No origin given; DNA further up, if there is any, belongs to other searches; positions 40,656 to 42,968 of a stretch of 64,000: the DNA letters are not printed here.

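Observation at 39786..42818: Low-GC, Trp/Lys/Phe-rich 670-aa protein of unknown function with an adjacent acidic 306-aa protein, a possible toxin/effector plus partner or horizontally acquired cargo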

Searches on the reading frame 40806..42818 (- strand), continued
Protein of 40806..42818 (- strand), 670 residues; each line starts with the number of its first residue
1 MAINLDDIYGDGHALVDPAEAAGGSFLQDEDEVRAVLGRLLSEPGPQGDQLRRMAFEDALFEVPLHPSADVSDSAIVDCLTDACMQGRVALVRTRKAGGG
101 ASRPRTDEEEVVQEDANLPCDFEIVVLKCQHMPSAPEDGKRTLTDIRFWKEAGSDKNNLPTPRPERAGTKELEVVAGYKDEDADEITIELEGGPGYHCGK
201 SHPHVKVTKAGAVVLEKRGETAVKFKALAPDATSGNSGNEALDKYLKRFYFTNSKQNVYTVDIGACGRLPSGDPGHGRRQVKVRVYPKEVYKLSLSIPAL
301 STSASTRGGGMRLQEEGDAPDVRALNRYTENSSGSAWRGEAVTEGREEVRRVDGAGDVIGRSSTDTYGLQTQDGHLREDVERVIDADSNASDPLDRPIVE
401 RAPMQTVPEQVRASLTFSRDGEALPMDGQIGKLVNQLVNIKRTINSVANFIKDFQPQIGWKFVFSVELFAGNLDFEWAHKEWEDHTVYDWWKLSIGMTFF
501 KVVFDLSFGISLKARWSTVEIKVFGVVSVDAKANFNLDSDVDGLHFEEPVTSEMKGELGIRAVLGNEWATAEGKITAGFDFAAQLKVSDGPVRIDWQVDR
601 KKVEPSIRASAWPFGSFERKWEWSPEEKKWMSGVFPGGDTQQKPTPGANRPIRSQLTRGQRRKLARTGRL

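Call 54: find_related_loci(query=A3, collection=genome_contigs, flank=10000)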
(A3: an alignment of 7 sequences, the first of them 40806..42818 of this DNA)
Query A3 (670 aa) in genome_contigs; peptide patterns used: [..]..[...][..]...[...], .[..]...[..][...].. (x = any residue, [..] = any of these).
49 stretches matched a pattern; 9 encode a relative of the query (tblastn E <= 1e-3); 9 distinct loci.
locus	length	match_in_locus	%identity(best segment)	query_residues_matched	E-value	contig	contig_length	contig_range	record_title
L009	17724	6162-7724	35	97-636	1e-90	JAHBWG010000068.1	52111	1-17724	MAG: Sandaracinaceae bacterium isolate ACE_MYX11 MYX11_68, whole genome shotgun sequence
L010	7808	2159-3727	34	92-636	5e-87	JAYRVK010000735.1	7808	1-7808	MAG: Sandaracinaceae bacterium isolate NJ_NJASGE3bin.19 k141_960328, whole genome shotgun sequence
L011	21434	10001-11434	32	118-653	3e-77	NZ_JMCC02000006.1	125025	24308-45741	Enhygromyxa salina strain DSM 15201 ES-Contig_6, whole genome shotgun sequence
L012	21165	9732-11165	32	118-653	4e-76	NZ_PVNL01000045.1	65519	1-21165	Enhygromyxa salina strain SWB007 ENSA7_contig000045, whole genome shotgun sequence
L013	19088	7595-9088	35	119-654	2e-83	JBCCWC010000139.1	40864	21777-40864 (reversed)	MAG: Myxococcota bacterium isolate P01_E01_bin.52 k141_209716_length_40864_cov_20.1239, whole genome shotgun sequence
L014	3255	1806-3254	31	72-622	1e-70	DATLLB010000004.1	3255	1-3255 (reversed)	MAG TPA_asm: Enhygromyxa sp. isolate SMAG_U13737 k141_452956, whole genome shotgun sequence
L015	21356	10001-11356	29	117-638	6e-64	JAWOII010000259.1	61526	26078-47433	MAG: Enhygromyxa sp. isolate CWP5-2.bin.157 k191_3818894, whole genome shotgun sequence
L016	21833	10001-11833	37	30-647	1e-117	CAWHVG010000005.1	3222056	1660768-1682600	MAG: uncultured proteobacterium isolate MFD02416.bin.1.293 genome assembly, contig: contig_6130, whole genome shotgun se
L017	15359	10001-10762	35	400-653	1e-46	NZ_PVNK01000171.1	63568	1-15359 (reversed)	Enhygromyxa salina strain SWB005 ENSA5_contig000171, whole genome shotgun sequence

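Call 56: fold_search(model_id=the predicted structure, library=pdb)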
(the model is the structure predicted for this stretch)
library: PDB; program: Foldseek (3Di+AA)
matches with E <= 10: 579; with E <= 0.001: 1
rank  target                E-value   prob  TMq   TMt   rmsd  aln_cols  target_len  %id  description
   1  9fy9_D                8.9e-04  0.20  0.07  0.07  38.6       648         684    8  Cryo-EM structure of the type 1 chaperone-usher pilus FimD-tip complex (FimDHGFC) - Conformer 1 (released 2025-06-04)
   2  9bfp_A                1.9e-03  0.18  0.09  0.06  42.5      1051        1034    7  Cryo-EM structure of Sevenless extracellular domain (monomer) (released 2025-01-29)
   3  6cd2_C                6.0e-03  0.18  0.09  0.08  38.3       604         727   10  Crystal structure of the PapC usher bound to the chaperone-adhesin PapD-PapG (released 2018-10-03)
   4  9a34_MODEL_1_A        1.1e-02  0.93  0.15  0.27  23.5       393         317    8  Model of E. coli OmpT by in-cell photo-crosslinking MS and deep learning (released 2023-02-24)
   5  3wi5                  1.4e-02  0.14  0.08  0.12  25.1       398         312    9  Crystal structure of the Loop 7 mutant PorB from Neisseria meningitidis serogroup B (released 2014-01-01)
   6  7lhg_C                1.4e-02  0.06  0.06  0.05  39.5       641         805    8  Cryo-EM structure of E. coli P pilus tip assembly intermediate PapC-PapD-PapK-PapG in the first conformation (released 2021-08-11)
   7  9bog_D                1.6e-02  0.09  0.08  0.07  35.8       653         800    7  Structural basis for adhesin secretion by the outer-membrane usher in type 1 pili (released 2024-10-09)
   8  3sy9_D                1.8e-02  0.16  0.08  0.14  23.8       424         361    7  Crystal structure of Pseudomonas aeruginosa OccD2 (OpdC) (released 2012-02-08)
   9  3rfz_B                1.8e-02  0.12  0.09  0.08  36.7       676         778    8  Crystal structure of the FimD usher bound to its cognate FimC:FimH substrate (released 2011-06-01)
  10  1hxt                  2.8e-02  0.18  0.09  0.15  27.0       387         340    8  OMPF PORIN MUTANT NQAAA (released 2001-06-06)
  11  9a39_MODEL_1_A        3.0e-02  0.08  0.08  0.07  31.8       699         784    8  Model of E. coli LptD by in-cell photo-crosslinking MS and deep learning (released 2023-02-24)
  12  1i78_A                3.3e-02  0.82  0.15  0.28  23.4       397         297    8  CRYSTAL STRUCTURE OF OUTER MEMBRANE PROTEASE OMPT FROM ESCHERICHIA COLI (released 2001-10-03)
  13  6e14_D                3.7e-02  0.06  0.07  0.06  39.2       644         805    7  Handover mechanism of the growing pilus by the bacterial outer membrane usher FimD (released 2018-10-17)
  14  1kmp                  3.9e-02  0.44  0.15  0.16  36.6       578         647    9  Crystal structure of the Outer Membrane Transporter FecA Complexed with Ferric Citrate (released 2002-03-06)
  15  8q2o                  3.9e-02  0.15  0.09  0.12  25.9       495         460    7  Structure of alginate transporter AlgE from P. aeruginosa PAO1 by using Se-MAG for the the lipid cubic phase crystalliza (released 2024-05-15)
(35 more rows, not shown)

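Call 58: find_encoding_contigs(protein=P0135, flank=10000, max_places=1)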
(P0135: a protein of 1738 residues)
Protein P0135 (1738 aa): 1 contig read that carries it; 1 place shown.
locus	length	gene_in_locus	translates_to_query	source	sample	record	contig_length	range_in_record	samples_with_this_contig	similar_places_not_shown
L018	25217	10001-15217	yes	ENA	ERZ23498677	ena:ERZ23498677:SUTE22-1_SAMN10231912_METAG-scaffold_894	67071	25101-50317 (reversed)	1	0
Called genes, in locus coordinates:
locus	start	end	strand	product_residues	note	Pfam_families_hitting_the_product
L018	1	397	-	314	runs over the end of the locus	PF00535:Glycos_transf_2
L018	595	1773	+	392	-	PF00144:Beta-lactamase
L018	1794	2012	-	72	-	-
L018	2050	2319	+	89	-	-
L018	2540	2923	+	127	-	-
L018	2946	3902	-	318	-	PF00069:Pkinase, PF01636:APH (weak), PF06293:Kdo (weak), PF07714:PK_Tyr_Ser-Thr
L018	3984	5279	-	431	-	-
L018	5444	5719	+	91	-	-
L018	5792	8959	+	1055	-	PF00069:Pkinase, PF07714:PK_Tyr_Ser-Thr, PF01731:Arylesterase (faint), PF08450:SGL (faint), PF25021:TEN_NHL (faint), PF01436:NHL, PF02393:US22 (faint), PF01436:NHL, +3 more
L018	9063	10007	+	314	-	-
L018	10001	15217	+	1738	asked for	-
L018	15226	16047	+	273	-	-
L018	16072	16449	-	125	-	-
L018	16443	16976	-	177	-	PF13503:DUF4123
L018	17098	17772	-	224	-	-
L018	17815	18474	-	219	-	-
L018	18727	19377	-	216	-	PF00753:Lactamase_B, PF12706:Lactamase_B_2 (weak)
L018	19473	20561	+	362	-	PF09937:DUF2169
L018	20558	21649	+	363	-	-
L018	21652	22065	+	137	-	PF13665:Tox-PAAR-like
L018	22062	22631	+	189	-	PF20093:DUF6484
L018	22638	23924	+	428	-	-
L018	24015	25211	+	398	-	PF00089:Trypsin, PF13365:Trypsin_2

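Call 59: find_encoding_contigs(protein=P0045, flank=10000, max_places=1)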
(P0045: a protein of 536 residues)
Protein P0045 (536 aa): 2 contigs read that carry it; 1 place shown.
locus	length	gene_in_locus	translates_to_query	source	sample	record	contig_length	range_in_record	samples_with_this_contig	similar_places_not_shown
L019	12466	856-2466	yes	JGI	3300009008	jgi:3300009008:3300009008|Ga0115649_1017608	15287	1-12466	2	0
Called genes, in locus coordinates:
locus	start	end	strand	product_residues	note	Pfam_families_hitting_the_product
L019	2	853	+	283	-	?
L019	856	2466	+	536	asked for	-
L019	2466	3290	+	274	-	-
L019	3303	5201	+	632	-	PF05954:Phage_GPD, PF04717:Phage_base_V, PF22178:Gp5_trimer_C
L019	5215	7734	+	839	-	PF00069:Pkinase, PF07714:PK_Tyr_Ser-Thr, PF01636:APH (faint), PF06293:Kdo (weak)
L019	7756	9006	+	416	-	PF08308:PEGA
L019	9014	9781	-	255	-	-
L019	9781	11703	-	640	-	-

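Call 65: search_solved_structures(query=A3, max_evalue=10)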
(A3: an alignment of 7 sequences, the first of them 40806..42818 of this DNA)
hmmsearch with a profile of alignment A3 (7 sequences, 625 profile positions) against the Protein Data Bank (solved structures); distinct sequences matched with E-value up to 10: 2.
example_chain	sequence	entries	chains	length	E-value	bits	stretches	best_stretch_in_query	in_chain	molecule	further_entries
8j0s_b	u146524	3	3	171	0.53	12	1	317-407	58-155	ATP synthase subunit b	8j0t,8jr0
7r22_A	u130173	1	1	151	1.6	10.5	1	25-102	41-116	ArsR family transcriptional regulator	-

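Call 70: fold_search(model_id=the predicted structure, library=viral)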
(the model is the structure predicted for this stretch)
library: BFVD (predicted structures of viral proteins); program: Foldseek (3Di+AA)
matches with E <= 10: 372; with E <= 0.001: 1
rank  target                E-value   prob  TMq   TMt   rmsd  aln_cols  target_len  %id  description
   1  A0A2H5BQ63            6.7e-04  0.69  0.11  0.16  33.0       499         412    9  Ig-like domain-containing protein [Vibrio phage Vp_R1]
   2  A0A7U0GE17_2          1.8e-03  0.11  0.06  0.04  43.6       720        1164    9  (no name in the UniProt tables at hand)
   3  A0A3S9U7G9            2.7e-03  0.28  0.08  0.05  35.8       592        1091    7  (no name in the UniProt tables at hand)
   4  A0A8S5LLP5            3.0e-03  0.28  0.10  0.09  30.3       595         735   11  Interferon alpha/beta receptor 1, Interferon I interferon signaling complex [Siphoviridae sp. ctvok7]
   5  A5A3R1                6.4e-03  0.21  0.08  0.05  31.9       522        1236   10  (no name in the UniProt tables at hand)
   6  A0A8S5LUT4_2          7.7e-03  0.07  0.06  0.05  43.5       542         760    7  Tail protein [Siphoviridae sp. ctMsr1]
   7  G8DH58                8.1e-03  0.18  0.09  0.06  32.2       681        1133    8  (no name in the UniProt tables at hand)
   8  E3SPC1                9.3e-03  0.80  0.11  0.09  24.2       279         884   10  Virion structural protein [Prochlorococcus phage Syn1]
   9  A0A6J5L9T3            9.8e-03  0.10  0.08  0.09  47.3       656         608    8  Autotransporter beta-domain containing protein [uncultured Caudovirales phage]
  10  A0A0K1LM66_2          1.4e-02  0.15  0.10  0.08  50.3       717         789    8  Tail fiber protein [Caulobacter phage Seuss]
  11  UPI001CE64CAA         1.7e-02  0.13  0.09  0.08  31.0       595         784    8  (no name look-up for this kind of identifier)
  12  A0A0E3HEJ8            2.0e-02  0.09  0.09  0.06  49.5       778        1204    8  Virion structural protein [Synechococcus phage ACG-2014i]
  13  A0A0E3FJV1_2          2.9e-02  0.15  0.12  0.09  38.5       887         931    7  Virion structural protein [Synechococcus phage ACG-2014j]
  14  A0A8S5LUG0            2.9e-02  0.11  0.09  0.08  33.5       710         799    7  Uncharacterized protein [Siphoviridae sp. ctM3g2]
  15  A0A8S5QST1            3.4e-02  0.28  0.10  0.11  25.3       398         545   11  Uncharacterized protein [Podoviridae sp. ctKS020]
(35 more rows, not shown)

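Call 75: search_protein_families(library=pfam, alignment_id=A6, max_evalue=0.1)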
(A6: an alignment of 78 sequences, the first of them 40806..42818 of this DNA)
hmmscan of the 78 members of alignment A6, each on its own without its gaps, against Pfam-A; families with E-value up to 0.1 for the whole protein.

A. member 1, window:40806-42818:- (670 aa): 0 families

B. families by the number of members that match (of 78 scanned): 22 families
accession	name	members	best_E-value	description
PF05488.18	PAAR_motif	6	9.2e-21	PAAR motif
PF13665.11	Tox-PAAR-like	5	1.3e-38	Toxin PAAR-like domain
PF01476.26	LysM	1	8.5e-25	LysM domain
PF11187.14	Mbeg1-like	1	2.3e-05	Mbeg1-like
PF01764.32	Lipase_3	1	6.2e-05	Lipase (class 3)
PF23473.1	LysM3_LYK4_5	1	0.00019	LYK4/5 LysM3 domain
PF04225.17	LysM_OapA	1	0.0036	Opacity-associated protein A LysM-like domain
PF23577.1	LysM_RLK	1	0.005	LysM domain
PF12644.12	DUF3782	1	0.0067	Protein of unknown function (DUF3782)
PF23457.1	LysM2_NFP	1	0.0068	NFP LysM2 domain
PF08910.15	Aida_N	1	0.015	Aida N-terminus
PF05728.18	UPF0227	1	0.024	Uncharacterised protein family (UPF0227)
PF11614.14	FixG_C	1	0.035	IG-like fold at C-terminal of FixG, putative oxidoreductase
PF15912.10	VIR_N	1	0.043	Virilizer, N-terminal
PF13747.11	DUF4164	1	0.056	Domain of unknown function (DUF4164)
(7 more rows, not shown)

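Call 84: list_cluster_members(proteins=[P0027, P0028, P0031, P0033, P0036, P0040, P0047, P0055, P0060, P0063])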
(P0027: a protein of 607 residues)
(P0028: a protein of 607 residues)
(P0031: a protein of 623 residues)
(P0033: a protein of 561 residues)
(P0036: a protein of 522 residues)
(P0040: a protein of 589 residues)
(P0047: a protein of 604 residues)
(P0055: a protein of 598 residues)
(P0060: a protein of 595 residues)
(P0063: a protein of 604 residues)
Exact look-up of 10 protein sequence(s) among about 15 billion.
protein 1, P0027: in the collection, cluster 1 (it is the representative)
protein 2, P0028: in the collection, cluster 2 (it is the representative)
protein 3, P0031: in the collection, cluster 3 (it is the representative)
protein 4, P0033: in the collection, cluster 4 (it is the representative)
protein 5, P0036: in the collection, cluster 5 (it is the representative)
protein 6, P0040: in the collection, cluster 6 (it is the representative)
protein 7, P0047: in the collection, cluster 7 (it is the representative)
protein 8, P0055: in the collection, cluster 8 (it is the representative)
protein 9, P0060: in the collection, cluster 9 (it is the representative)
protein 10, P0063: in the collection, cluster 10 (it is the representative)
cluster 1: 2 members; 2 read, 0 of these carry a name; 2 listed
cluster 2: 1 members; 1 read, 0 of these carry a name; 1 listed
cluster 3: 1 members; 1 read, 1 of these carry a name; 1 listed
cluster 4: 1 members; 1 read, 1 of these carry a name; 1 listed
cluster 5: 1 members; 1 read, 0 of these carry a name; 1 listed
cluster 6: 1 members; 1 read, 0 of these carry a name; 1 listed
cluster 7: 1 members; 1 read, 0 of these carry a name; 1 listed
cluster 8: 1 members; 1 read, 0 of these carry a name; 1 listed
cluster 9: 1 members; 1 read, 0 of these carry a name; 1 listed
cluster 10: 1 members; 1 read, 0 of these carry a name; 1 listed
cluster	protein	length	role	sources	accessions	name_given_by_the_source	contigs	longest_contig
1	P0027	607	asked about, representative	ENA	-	-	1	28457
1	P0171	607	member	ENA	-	-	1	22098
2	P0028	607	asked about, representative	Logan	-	-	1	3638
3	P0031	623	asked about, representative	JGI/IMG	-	hypothetical protein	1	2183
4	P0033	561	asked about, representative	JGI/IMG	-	hypothetical protein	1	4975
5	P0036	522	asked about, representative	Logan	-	-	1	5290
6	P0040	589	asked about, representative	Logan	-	-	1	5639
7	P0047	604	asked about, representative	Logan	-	-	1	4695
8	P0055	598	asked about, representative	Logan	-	-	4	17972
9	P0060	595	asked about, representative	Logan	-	-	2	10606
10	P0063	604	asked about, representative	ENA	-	-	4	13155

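Call 85: find_encoding_contigs(protein=P0027, flank=10000, max_places=1)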
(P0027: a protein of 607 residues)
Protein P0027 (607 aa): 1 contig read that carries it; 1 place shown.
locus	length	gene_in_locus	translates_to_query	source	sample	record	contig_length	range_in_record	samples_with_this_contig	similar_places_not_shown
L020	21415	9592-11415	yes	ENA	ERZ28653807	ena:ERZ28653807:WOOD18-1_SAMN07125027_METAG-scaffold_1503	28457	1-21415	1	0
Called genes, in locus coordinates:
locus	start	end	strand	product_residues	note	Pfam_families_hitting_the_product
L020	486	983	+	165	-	PF05638:T6SS_HCP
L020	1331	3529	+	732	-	PF05954:Phage_GPD, PF04717:Phage_base_V, PF22178:Gp5_trimer_C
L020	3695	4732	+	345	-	-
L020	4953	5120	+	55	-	-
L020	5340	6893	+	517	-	PF13489:Methyltransf_23, PF02353:CMAS (weak), PF08241:Methyltransf_11, PF08242:Methyltransf_12, PF13649:Methyltransf_25, PF13847:Methyltransf_31, PF10119:MethyTransf_Reg, PF21782:WHD_PKMT, +1 more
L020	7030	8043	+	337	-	PF16697:Yop-YscD_cpl (weak), PF00498:FHA, PF13503:DUF4123 (weak)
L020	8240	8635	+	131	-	PF05488:PAAR_motif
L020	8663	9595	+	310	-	PF13503:DUF4123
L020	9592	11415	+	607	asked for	-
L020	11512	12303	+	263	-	-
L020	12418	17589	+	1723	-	-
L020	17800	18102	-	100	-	-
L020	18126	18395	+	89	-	-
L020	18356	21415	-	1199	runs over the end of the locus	PF19773:DUF6259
